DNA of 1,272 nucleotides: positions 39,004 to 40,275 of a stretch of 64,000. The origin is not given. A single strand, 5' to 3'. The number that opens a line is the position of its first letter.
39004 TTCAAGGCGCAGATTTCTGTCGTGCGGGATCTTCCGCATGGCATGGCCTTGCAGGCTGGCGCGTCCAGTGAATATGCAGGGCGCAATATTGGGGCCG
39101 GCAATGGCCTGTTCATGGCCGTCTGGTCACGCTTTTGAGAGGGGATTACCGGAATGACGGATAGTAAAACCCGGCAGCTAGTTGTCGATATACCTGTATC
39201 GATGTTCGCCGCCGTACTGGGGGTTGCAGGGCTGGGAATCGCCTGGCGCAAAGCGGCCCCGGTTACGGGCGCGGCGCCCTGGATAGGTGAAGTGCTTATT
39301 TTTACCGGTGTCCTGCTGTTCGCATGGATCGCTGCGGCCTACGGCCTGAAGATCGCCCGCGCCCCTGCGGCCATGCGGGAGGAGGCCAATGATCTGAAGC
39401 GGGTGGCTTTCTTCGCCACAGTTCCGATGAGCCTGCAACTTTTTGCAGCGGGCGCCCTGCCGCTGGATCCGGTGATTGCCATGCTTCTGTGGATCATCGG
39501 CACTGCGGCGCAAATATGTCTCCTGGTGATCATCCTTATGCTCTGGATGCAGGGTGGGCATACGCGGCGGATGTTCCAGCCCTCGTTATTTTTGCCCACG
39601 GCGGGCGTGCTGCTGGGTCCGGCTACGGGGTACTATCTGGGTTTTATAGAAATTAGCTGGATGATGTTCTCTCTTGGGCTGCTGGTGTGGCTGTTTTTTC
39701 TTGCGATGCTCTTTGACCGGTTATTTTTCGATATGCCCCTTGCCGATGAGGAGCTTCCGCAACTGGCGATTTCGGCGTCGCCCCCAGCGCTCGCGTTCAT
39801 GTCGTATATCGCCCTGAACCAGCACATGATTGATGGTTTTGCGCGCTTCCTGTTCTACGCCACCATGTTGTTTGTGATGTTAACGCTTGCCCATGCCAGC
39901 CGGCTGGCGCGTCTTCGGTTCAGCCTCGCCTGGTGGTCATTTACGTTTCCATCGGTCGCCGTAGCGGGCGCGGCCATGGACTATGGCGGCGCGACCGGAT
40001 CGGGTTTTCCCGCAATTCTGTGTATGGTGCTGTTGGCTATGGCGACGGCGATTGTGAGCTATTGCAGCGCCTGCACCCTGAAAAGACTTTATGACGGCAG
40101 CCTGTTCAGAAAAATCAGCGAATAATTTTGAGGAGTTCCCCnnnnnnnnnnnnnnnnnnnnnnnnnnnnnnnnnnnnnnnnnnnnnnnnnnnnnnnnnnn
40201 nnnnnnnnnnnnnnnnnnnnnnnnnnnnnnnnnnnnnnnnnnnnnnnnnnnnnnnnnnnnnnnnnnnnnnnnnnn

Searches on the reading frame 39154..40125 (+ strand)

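Call 43: search_protein_families(library=ncbifam, proteins=[window:39154-40125:+], max_evalue=0.00001)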
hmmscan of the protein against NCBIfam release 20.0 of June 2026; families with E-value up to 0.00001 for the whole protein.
window:39154-40125:+ (323 aa): 2 families
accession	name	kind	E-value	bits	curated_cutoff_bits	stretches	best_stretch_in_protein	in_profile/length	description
NF008032.0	PRK10764.1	equivalog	2.4e-41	142.1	342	1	8-320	4-317/328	dicarboxylate transporter/tellurite-resistance protein TehA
TIGR00816.1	tdt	subfamily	1.7e-27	96.6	237.25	1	14-306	2-311/320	tellurite-resistance/dicarboxylate transporter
